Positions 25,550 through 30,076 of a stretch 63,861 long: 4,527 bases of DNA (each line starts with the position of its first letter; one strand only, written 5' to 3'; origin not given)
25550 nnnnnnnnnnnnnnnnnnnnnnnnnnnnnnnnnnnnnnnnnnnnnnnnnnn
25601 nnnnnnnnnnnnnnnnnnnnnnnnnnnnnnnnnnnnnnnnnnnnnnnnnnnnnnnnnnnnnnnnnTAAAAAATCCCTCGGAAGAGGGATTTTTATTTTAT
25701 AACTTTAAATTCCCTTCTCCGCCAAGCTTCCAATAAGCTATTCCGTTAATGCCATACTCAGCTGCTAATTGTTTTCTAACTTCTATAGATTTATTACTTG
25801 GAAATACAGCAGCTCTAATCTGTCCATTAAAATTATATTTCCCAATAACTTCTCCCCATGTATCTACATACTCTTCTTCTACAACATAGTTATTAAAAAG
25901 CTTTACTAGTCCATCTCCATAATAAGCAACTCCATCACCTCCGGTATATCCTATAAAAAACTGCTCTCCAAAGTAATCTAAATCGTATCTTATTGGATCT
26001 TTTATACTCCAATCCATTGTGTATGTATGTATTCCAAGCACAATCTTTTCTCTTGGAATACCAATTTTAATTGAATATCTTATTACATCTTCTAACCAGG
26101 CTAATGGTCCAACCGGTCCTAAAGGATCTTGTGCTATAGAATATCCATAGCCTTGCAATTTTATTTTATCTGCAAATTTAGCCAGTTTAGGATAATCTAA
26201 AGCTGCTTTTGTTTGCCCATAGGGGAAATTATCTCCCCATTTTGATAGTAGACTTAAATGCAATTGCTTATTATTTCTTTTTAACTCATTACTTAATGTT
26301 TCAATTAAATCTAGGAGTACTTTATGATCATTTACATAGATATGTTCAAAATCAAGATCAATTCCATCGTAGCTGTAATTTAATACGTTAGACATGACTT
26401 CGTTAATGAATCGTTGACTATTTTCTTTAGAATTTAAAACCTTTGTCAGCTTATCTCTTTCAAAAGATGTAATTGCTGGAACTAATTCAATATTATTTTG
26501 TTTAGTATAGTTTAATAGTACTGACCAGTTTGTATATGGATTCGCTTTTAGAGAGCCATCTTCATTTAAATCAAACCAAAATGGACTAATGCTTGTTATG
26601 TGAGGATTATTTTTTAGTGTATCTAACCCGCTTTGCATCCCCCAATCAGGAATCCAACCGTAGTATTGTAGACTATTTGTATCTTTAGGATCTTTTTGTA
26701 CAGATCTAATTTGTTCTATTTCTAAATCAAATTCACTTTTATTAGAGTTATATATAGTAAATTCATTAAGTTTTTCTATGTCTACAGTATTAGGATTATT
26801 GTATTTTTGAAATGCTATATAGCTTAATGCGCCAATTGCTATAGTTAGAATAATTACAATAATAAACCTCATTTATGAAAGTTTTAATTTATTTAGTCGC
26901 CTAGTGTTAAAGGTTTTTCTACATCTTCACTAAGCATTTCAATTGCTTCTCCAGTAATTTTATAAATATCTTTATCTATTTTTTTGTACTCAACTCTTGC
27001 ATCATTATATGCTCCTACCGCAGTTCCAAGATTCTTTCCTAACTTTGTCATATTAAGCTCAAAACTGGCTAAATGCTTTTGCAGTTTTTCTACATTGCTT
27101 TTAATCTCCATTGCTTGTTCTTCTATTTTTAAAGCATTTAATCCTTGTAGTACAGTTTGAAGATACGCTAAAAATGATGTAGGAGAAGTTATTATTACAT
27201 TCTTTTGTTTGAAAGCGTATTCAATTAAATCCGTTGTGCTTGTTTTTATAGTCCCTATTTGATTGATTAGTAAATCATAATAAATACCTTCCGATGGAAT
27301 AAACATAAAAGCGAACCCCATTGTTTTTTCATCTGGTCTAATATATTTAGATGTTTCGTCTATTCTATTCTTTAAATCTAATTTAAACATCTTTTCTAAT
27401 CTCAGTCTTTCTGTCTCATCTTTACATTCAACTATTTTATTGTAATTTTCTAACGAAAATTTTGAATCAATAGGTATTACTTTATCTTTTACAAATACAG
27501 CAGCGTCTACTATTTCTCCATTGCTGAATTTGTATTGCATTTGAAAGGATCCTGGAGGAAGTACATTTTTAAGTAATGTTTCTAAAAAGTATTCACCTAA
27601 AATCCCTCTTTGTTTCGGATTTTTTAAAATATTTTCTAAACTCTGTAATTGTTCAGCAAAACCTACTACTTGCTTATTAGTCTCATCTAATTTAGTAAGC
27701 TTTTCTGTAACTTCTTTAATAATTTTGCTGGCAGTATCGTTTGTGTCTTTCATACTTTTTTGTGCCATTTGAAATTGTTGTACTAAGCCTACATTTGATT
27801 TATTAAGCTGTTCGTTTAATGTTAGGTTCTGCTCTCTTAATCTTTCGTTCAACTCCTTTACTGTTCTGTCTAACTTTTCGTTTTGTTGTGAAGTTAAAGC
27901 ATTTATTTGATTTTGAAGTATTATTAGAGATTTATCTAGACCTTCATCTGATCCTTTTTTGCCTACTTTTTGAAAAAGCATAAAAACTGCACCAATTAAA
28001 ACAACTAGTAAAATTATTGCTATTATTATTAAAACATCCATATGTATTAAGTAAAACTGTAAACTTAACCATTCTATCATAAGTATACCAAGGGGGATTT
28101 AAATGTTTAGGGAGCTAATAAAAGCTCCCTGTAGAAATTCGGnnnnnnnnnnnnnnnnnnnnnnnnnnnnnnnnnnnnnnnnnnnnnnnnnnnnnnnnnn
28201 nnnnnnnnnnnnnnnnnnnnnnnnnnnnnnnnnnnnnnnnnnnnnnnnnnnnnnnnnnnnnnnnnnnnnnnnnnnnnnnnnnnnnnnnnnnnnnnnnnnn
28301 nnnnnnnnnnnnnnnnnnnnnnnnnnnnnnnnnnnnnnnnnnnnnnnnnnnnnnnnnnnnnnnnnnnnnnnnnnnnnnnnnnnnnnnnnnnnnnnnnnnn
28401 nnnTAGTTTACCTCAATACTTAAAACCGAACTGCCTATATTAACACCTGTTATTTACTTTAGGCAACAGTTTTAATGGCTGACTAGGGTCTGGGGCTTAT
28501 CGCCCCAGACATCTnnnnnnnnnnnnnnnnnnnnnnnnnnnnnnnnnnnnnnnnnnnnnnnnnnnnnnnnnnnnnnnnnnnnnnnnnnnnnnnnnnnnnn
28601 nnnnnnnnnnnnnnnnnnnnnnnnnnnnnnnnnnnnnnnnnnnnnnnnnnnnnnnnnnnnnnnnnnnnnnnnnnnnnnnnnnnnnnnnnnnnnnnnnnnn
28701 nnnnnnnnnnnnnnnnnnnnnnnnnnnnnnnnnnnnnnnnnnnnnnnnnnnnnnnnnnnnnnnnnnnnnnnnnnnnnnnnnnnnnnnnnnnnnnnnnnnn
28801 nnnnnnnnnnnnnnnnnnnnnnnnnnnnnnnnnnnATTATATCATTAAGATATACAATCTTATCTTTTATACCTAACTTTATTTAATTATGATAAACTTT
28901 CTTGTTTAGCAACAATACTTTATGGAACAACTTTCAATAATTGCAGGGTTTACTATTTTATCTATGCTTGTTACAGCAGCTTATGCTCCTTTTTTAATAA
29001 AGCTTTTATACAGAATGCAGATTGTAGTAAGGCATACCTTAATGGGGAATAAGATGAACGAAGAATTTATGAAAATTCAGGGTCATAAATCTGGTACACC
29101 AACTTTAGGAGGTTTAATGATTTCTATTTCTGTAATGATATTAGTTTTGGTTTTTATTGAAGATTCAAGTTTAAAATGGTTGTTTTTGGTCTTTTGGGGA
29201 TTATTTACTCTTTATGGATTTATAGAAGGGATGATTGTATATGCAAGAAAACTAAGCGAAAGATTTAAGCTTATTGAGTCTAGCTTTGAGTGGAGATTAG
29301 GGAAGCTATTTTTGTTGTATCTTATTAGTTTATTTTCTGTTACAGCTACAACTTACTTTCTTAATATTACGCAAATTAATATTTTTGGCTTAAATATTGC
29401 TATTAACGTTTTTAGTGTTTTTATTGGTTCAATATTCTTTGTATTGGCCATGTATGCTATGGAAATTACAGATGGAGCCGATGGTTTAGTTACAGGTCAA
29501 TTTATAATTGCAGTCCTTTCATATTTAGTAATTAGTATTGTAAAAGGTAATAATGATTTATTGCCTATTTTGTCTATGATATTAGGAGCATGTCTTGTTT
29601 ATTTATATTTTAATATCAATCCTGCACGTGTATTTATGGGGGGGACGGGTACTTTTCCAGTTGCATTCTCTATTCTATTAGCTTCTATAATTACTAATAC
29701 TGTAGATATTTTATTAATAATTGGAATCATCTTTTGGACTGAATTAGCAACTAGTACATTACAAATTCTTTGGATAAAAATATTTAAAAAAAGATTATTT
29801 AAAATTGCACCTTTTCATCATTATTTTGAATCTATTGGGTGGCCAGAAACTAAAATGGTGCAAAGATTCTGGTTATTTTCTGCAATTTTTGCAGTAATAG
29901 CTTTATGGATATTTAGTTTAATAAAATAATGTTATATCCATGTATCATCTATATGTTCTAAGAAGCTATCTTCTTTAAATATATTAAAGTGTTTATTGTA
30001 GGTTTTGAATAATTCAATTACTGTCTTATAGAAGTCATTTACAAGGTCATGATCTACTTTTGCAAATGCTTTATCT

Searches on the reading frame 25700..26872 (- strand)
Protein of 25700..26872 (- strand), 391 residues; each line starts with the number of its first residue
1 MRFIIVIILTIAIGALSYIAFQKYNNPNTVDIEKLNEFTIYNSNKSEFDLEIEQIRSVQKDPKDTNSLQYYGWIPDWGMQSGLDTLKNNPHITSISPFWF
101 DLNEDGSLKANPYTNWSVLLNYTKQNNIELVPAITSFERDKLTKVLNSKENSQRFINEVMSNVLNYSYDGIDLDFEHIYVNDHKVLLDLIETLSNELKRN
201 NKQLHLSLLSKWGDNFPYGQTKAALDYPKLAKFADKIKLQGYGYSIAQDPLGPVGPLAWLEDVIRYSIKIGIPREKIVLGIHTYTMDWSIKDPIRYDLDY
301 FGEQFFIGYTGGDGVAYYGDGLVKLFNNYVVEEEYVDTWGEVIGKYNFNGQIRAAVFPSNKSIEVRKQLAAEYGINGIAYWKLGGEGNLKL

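Call 7: search_protein_families(library=pfam, proteins=[window:25700-26872:-], max_evalue=0.01)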
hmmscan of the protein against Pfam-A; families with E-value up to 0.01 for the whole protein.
window:25700-26872:- (391 aa): 1 family
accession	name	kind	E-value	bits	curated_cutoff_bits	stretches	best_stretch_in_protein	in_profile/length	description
PF00704.34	Glyco_hydro_18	-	3.3e-23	83.3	29.6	1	101-384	32-315/317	Glycosyl hydrolases family 18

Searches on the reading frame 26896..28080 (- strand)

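Call 7: search_protein_families(library=pfam, proteins=[window:26896-28080:-], max_evalue=0.01)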
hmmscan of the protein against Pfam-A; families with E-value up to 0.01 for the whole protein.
window:26896-28080:- (395 aa): 2 families
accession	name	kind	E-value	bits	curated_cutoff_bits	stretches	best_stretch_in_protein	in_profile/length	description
PF02646.22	RmuC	-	1.1e-52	179.4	26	1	99-364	10-269/291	RmuC family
PF10157.14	BORCS6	-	0.0014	19.2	35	0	69-152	11-97/101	BLOC-1-related complex sub-unit 6 C-terminal helix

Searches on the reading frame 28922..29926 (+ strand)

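Call 7: search_protein_families(library=pfam, proteins=[window:28922-29926:+], max_evalue=0.01)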
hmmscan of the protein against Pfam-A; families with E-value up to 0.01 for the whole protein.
window:28922-29926:+ (335 aa): 1 family
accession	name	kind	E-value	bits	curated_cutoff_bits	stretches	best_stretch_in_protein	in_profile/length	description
PF00953.26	Glycos_transf_4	-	2e-15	57.6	27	1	128-258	28-159/160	Glycosyl transferase family 4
